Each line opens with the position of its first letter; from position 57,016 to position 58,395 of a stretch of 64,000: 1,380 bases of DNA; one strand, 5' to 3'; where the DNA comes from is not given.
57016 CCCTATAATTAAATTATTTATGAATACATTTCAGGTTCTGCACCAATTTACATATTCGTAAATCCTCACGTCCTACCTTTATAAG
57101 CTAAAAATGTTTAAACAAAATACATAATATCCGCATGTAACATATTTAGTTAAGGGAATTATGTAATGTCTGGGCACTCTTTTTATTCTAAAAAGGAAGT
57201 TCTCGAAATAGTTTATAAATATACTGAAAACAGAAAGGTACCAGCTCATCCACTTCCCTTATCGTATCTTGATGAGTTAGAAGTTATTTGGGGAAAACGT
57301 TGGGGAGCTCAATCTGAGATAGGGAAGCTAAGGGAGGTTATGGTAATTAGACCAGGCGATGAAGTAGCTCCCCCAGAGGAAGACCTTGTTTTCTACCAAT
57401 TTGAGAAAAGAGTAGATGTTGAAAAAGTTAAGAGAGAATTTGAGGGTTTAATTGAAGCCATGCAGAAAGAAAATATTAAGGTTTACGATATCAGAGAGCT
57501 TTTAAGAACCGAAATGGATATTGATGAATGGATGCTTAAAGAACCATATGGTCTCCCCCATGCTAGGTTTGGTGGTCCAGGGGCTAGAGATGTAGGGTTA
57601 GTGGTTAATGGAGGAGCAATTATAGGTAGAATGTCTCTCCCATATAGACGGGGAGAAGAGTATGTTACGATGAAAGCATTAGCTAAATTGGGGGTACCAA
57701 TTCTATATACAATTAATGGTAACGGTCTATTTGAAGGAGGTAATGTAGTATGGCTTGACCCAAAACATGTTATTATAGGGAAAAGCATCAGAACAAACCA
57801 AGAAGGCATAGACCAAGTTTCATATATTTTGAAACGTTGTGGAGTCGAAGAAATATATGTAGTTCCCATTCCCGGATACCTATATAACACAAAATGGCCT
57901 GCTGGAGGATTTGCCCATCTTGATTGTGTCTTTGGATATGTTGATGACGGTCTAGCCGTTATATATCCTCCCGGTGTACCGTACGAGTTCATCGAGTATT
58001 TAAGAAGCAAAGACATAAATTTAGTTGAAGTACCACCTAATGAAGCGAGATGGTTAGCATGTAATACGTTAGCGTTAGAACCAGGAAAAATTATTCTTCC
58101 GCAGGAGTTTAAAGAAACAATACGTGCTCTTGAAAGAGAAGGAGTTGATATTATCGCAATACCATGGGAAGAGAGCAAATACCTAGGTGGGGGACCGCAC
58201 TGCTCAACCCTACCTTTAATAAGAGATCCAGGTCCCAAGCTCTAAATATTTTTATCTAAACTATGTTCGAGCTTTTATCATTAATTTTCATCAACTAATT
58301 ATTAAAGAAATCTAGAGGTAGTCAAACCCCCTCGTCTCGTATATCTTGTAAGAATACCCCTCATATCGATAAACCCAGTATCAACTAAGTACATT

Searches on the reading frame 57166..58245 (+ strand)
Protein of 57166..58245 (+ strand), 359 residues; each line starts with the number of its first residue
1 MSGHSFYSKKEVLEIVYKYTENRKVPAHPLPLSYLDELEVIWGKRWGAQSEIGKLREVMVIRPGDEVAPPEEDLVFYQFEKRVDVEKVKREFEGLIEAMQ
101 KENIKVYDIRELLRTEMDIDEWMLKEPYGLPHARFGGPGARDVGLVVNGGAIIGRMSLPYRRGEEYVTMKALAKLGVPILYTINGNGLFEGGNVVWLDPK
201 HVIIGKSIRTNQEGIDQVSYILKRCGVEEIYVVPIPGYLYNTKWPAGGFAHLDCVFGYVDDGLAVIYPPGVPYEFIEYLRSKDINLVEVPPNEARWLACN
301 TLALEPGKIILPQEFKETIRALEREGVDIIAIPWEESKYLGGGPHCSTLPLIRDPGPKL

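Call 8: search_protein_families(library=pfam, proteins=[window:57166-58245:+])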
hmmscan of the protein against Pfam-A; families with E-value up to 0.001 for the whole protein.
window:57166-58245:+ (359 aa): 2 families
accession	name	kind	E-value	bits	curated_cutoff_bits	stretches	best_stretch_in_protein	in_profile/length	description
PF02274.22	ADI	-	3.6e-25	89.2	22.8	2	141-268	128-258/377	Arginine deiminase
PF19420.4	DDAH_eukar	-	1.4e-08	34.8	23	1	148-351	72-290/291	N,N dimethylarginine dimethylhydrolase, eukaryotic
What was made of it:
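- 57166..58245 (+): Guanidino-group-modifying enzyme (arginine deiminase/DDAH superfamily), below family cutoffs; cargo. Pfam ADI 3.6e-25 (call 8).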

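Call 17: find_encoding_contigs(protein=window:57166-58245:+, flank=10000, max_places=10)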
Protein window:57166-58245:+ (359 aa): 1 contig read that carries it; 1 place shown.
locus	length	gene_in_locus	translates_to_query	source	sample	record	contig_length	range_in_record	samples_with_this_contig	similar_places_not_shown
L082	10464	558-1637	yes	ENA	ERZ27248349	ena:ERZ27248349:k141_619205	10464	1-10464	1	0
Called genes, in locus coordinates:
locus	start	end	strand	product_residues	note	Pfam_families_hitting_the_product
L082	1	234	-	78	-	?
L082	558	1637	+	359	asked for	PF02274:ADI, PF19420:DDAH_eukar, PF02274:ADI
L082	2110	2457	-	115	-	PF02150:Zn_ribbon_RPB9, PF12760:Zn_ribbon_IS1595 (faint), PF13240:Zn_Ribbon_1 (faint), PF01096:Zn_ribbon_TFIIS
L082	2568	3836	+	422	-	PF01966:HD, PF19276:HD_assoc_2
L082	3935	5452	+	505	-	PF02885:Glycos_trans_3N, PF00591:Glycos_transf_3, PF07831:PYNP_C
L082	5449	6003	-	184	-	PF04250:DUF429 (faint)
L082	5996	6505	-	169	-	PF12689:Acid_PPase, PF00702:Hydrolase (weak)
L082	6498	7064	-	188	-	PF12917:YfbR-like, PF13023:HD_3, PF01966:HD (weak)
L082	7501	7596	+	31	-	-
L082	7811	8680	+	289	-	PF01937:ARMT1-like_dom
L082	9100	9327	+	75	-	PF10049:DUF2283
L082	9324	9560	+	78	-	PF14076:DUF4258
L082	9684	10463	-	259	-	?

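Call 23: find_related_loci(query=window:57166-58245:+, collection=genome_contigs, flank=10000)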
Query window:57166-58245:+ (359 aa) in genome_contigs; peptide patterns used: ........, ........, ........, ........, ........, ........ (x = any residue, [..] = any of these).
139 stretches matched a pattern; 85 encode a relative of the query (tblastn E <= 1e-3); the best 80 are kept; 80 distinct loci.
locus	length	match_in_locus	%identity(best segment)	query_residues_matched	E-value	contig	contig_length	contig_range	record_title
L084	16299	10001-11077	94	1-359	0e+0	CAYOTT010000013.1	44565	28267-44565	MAG TPA_asm: uncultured Desulfurococcales archaeon isolate binchicken_co6_547 genome assembly, contig: NODE_510_length_4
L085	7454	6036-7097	78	5-359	0e+0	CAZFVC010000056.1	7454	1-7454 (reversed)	MAG TPA_asm: uncultured Desulfurococcaceae archaeon isolate binchicken_co6_539 genome assembly, contig: NODE_12894_lengt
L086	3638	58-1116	78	6-359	0e+0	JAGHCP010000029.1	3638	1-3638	MAG: Desulfurococcales archaeon isolate AUK285 PB_MBMC_239_c_000000000097, whole genome shotgun sequence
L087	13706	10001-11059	58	2-359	4e-131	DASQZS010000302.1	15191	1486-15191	MAG TPA_asm: Candidatus Acidoferrum sp. isolate SMAG_U11098 k141_291635, whole genome shotgun sequence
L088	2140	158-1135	59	22-359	2e-134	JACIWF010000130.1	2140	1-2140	MAG: Hadesarchaea archaeon isolate MAG-18 Hadesarchaeota_A3_bin10_Scaffold_130, whole genome shotgun sequence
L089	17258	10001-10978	59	22-359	4e-125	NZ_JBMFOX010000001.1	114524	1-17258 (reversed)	MAG: Candidatus Hadarchaeum sp. isolate KM4338-48 NODE_1_length_114524_cov_4.119330, whole genome shotgun sequence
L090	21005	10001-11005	57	11-359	3e-123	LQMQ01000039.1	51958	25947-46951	MAG: Candidatus Hadarchaeum yellowstonense isolate YNP_45 contig_124_319, whole genome shotgun sequence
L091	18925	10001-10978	57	22-359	2e-121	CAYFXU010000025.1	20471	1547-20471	MAG TPA_asm: uncultured Candidatus Bathyarchaeia archaeon isolate ERP108616_co2_244 genome assembly, contig: NODE_3858_l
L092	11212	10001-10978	54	22-359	9e-119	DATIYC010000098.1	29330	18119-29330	MAG TPA_asm: Candidatus Acidiferrales bacterium isolate SMAG_U15265 k141_4029348, whole genome shotgun sequence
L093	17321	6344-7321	60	22-359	2e-127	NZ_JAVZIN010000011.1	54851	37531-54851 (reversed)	MAG: Candidatus Hadarchaeum sp. isolate DRTY-6_201901_bins_47 DRTY-6_201901_bins_47_scaffold_11, whole genome shotgun se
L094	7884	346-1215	32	44-353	5e-38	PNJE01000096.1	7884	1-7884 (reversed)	MAG: Candidatus Aminicenantes bacterium isolate ARK-02 NODE_1009_length_7884_cov_10.2266, whole genome shotgun sequence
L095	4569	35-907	32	44-354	8e-38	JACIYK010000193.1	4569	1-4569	MAG: Candidatus Aminicenantes bacterium isolate MAG-76 Aminicenantales_C3_bin34_Scaffold_193, whole genome shotgun seque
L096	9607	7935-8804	32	44-353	2e-37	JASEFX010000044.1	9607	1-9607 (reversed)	MAG: Candidatus Saccharicenans sp. isolate Yes49-19 NODE_44_length_9607_cov_4.773346, whole genome shotgun sequence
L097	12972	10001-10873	32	44-354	2e-37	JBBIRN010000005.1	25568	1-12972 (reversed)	MAG: Candidatus Aminicenantes bacterium isolate QNS170220_bin_350 NODE_254_length_25568_cov_4.251205, whole genome shotg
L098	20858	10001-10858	30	46-353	6e-36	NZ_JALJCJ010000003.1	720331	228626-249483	Shinella curvata strain C3 NODE_3_length_720331_cov_309.908473, whole genome shotgun sequence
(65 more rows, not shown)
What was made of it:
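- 57166..58245 (+): 94% aa to L084 (call 23).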

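Call 26: search_protein_families(library=pfam, proteins=[L084:4199-4459:-, L084:4625-4984:+, L084:4974-5336:+, L084:6597-7100:+, L084:7163-7435:+, L084:11558-11833:+, L084:12349-12576:+, L084:12518-12853:+, L084:13017-14108:+, L084:14276-14644:-], max_evalue=0.01)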
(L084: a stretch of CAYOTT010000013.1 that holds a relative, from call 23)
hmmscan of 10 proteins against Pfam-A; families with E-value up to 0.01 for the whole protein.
L084:4199-4459:- (86 aa): 5 families
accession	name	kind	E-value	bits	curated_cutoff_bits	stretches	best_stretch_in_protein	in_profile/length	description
PF13459.11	Fer4_15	-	1.5e-16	61.3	22.4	1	12-83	1-66/66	4Fe-4S single cluster domain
PF13370.11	Fer4_13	-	4.2e-12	47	24.5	1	14-83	1-58/58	4Fe-4S single cluster domain of Ferredoxin I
PF25160.1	LdpA_Fe-S-bd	-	0.0003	21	27.6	0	67-83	4-20/49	LdpA Fe-S cluster-binding domain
PF00037.32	Fer4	-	0.00059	20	21.1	0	12-24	1-13/24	4Fe-4S binding domain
PF12838.12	Fer4_7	-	0.0067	17.3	27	0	11-31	30-50/52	4Fe-4S dicluster domain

L084:4625-4984:+ (119 aa): 1 family
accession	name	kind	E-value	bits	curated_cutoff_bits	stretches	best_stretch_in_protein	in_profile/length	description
PF01901.21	O_anti_polymase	-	0.0092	15.8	24.2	1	18-69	76-127/335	Putative O-antigen polymerase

L084:4974-5336:+ (120 aa): 1 family
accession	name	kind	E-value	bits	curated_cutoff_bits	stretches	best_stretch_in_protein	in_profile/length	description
PF02517.21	Rce1-like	-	1.6e-05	25.5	22.4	1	13-108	4-91/93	Type II CAAX prenyl endopeptidase Rce1-like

L084:6597-7100:+ (167 aa): 0 families

L084:7163-7435:+ (90 aa): 13 families
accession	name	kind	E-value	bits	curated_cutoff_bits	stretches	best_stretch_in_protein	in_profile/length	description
PF13484.11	Fer4_16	-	1.2e-08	36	30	1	16-71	2-66/66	4Fe-4S double cluster binding domain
PF12838.12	Fer4_7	-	2.4e-08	34.8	27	1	16-71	2-51/52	4Fe-4S dicluster domain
PF13187.11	Fer4_9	-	2.5e-07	31.1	27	1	60-84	4-28/52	4Fe-4S dicluster domain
PF00037.32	Fer4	-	9.9e-07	28.8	21.1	2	11-32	3-24/24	4Fe-4S binding domain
PF25160.1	LdpA_Fe-S-bd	-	4e-06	26.9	27.6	1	58-74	28-44/49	LdpA Fe-S cluster-binding domain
PF13237.11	Fer4_10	-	1.9e-05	24.9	25.5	0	14-41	7-36/53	4Fe-4S dicluster domain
PF12837.12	Fer4_6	-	3.7e-05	23.9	25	0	44-72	2-23/24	4Fe-4S binding domain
PF14697.11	Fer4_21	-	0.00088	19.8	35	0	9-31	34-57/59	4Fe-4S dicluster domain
PF12797.12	Fer4_2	-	0.0012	19.1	24.5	0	12-27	6-21/22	4Fe-4S binding domain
PF13534.11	Fer4_17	-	0.0031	18.4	22.2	0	60-77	4-20/61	4Fe-4S dicluster domain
PF13183.11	Fer4_8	-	0.0058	17.6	27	0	60-71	7-18/68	4Fe-4S dicluster domain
PF21890.1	Lin-28A-like_zf-CCHC_2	-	0.0091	16.6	27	0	15-30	6-21/32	Lin-28A-like, second zinc knuckle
PF12798.12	Fer4_3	-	0.0096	17.1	27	0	61-71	4-14/15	4Fe-4S binding domain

L084:11558-11833:+ (91 aa): 3 families
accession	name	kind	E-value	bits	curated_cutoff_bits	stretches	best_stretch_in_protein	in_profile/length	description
PF15919.11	HicB_lk_antitox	-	1.1e-11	45.4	27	1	23-74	3-54/123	HicB_like antitoxin of bacterial toxin-antitoxin system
PF21748.3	UPF0150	-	1.5e-05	25.2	27.3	1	26-65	15-53/64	UPF0150-like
PF24113.1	DUF7387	-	0.0069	17.2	27.9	1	22-78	12-67/85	Family of unknown function (DUF7387)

L084:12349-12576:+ (75 aa): 1 family
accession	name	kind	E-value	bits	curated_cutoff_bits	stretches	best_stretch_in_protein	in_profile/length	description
PF01040.23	UbiA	-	8e-08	32.3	34.2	1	4-71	36-103/250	UbiA prenyltransferase family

L084:12518-12853:+ (111 aa): 1 family
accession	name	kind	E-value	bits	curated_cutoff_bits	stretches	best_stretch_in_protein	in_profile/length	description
PF01040.23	UbiA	-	2e-11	44.1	34.2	1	5-102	96-189/250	UbiA prenyltransferase family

L084:13017-14108:+ (363 aa): 9 families
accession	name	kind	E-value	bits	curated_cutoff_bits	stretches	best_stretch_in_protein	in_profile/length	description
PF00534.26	Glycos_transf_1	-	1.5e-45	155.3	26.4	1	187-340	15-168/172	Glycosyl transferases group 1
PF13692.12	Glyco_trans_1_4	-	5.9e-39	134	27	1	188-330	2-142/142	Glycosyl transferases group 1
PF13439.12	Glyco_transf_4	-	2e-28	100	28.5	1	14-176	1-169/170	Glycosyltransferase Family 4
PF13579.12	Glyco_trans_4_4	-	1.1e-17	65.3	29.7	1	15-158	1-142/158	Glycosyl transferase 4-like domain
PF20706.3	GT4-conflict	-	3.8e-14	52.9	26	2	171-336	179-363/385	Family 4 Glycosyltransferase in conflict systems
PF13477.12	Glyco_trans_4_2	-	1.1e-10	42.3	23.4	1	19-150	11-138/139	Glycosyl transferase 4-like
PF13524.12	Glyco_trans_1_2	-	7.3e-08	32.9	25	1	209-358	6-143/144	Glycosyl transferase-like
PF08323.17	Glyco_transf_5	-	8.8e-08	32.6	22.7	1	11-49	10-50/239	Starch synthase catalytic domain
PF08288.18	PIGA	-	5.1e-06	27.5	27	1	82-117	50-85/90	PIGA (GPI anchor biosynthesis)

L084:14276-14644:- (122 aa): 0 families

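Call 51: find_related_loci(query=window:57166-58245:+, collection=viral_contigs, flank=8000)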
Query window:57166-58245:+ (359 aa) in viral_contigs; peptide patterns used: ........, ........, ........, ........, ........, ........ (x = any residue, [..] = any of these).
7 stretches matched a pattern, but none encodes a relative of the query by tblastn (E <= 1e-3).

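Call 53: search_protein_families(library=phrogs, proteins=[window:57166-58245:+], max_evalue=0.01)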
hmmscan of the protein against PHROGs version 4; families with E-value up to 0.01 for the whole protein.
window:57166-58245:+ (359 aa): 1 family
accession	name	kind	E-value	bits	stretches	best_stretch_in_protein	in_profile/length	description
phrog_25854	-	unknown function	4e-07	30.7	1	293-354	252-316/323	-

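Call 55: find_related_loci(query=window:57166-58245:+, collection=metagenome_contigs, flank=10000)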
Query window:57166-58245:+ (359 aa) in metagenome_contigs; peptide patterns used: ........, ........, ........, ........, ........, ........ (x = any residue, [..] = any of these).
168 stretches matched a pattern; 92 encode a relative of the query (tblastn E <= 1e-3); the best 80 are kept; 80 distinct loci.
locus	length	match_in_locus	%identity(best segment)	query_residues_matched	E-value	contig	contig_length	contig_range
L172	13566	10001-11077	94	1-359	0e+0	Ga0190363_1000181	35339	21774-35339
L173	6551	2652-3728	81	1-359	0e+0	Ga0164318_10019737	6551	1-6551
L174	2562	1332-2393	79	5-359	0e+0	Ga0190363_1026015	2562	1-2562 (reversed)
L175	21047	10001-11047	60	5-359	3e-138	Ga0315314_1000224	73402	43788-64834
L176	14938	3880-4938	58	2-359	2e-131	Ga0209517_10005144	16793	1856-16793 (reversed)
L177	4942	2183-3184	57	14-359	8e-129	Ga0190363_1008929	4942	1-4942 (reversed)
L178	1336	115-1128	57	7-359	4e-135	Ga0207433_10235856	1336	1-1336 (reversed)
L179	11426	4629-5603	57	22-359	4e-122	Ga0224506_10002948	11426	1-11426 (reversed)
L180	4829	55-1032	57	22-359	7e-123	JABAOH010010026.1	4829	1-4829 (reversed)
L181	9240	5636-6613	57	22-359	7e-122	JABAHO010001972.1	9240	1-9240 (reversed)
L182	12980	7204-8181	57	22-359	9e-122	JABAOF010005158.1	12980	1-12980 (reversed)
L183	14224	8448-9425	57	22-359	1e-121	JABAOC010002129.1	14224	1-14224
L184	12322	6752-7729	57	22-359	1e-121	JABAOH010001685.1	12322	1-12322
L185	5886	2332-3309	57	22-359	2e-121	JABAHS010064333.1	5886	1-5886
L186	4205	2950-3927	57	22-359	3e-122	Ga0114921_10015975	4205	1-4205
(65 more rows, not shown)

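Call 57: search_protein_families(library=ncbifam, proteins=[window:57166-58245:+], max_evalue=0.001)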
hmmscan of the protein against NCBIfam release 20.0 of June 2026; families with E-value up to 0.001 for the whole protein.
window:57166-58245:+ (359 aa): 7 families
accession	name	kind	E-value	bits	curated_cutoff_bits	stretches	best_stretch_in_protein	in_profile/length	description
NF002381.0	PRK01388.1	subfamily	3.2e-26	92.2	414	3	140-268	159-286/405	arginine deiminase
TIGR01078.1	arcA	equivalog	1.7e-23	83.1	489.1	3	141-269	159-287/408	arginine deiminase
NF045658.1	DiMArgaseDdah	equivalog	1.1e-11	45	450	1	141-349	65-252/254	dimethylargininase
NF045660.1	DiMthArgaseDdahStm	equivalog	2.3e-11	44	340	1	142-238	64-157/249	dimethylargininase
NF052232.1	Arg_dihydro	equivalog_domain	1.4e-06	27.8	450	1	129-349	60-265/266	arginine dihydrolase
NF045659.1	DiMArgaseDdahMtb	equivalog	3.4e-06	26.4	300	1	129-350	81-282/283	dimethylargininase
NF052231.1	bifunc_ArgZ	exception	8.2e-06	24.2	1025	1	142-350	71-268/696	bifunctional arginine dihydrolase/ornithine cyclodeaminase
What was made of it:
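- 57166..58245 (+): Below NCBIfam cutoffs (call 57).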

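Call 58: search_solved_structures(query=window:57166-58245:+, max_evalue=0.001)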
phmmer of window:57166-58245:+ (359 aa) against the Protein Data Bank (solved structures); distinct sequences matched with E-value up to 0.001: 21.
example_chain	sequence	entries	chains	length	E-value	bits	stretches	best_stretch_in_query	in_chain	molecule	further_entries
9azg_A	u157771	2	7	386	1.5e-18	70.2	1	131-359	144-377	2-nitroimidazole nitrohydrolase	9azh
9b01_A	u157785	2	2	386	2.6e-17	66.1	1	131-359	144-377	2-nitroimidazole nitrohydrolase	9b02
1rxx_A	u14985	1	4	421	1.1e-13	54.1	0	298-355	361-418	Arginine deiminase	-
2aci_A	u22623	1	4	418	2.4e-13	53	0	298-355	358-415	Arginine deiminase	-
2abr_A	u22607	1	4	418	1.4e-12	50.5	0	298-355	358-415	Arginine deiminase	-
2aaf_A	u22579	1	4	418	1.6e-12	50.3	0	298-355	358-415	Arginine deiminase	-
2a9g_A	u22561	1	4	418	2e-12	50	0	183-275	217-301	Arginine deiminase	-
4e4j_A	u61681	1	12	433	2.7e-12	49.6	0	149-237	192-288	Arginine deiminase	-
4bof_A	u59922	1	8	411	2.2e-09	40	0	270-354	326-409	ARGININE DEIMINASE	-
3bpb_A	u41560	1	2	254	7.4e-09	38.2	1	140-349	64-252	dimethylarginine dimethylaminohydrolase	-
3rhy_A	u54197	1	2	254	8.5e-09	38.1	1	140-349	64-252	N(G),N(G)-dimethylarginine dimethylaminohydrolase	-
1h70_A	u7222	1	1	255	1e-07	34.5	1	140-345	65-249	NG, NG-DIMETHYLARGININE DIMETHYLAMINOHYDROLASE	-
1bwd_A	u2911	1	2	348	6.3e-07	31.9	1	283-353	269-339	PROTEIN (INOSAMINE-PHOSPHATE AMIDINOTRANSFERASE)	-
2ci1_A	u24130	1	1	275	6.8e-05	25.2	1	141-233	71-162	NG, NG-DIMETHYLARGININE DIMETHYLAMINOHYDROLASE 1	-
2c6z_A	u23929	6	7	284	7e-05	25.2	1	141-233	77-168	NG, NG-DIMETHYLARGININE DIMETHYLAMINOHYDROLASE 1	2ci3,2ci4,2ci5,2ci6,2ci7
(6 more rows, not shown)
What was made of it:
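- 57166..58245 (+): The best PDB match is a 2-nitroimidazole nitrohydrolase at 1.5e-18 (call 58).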
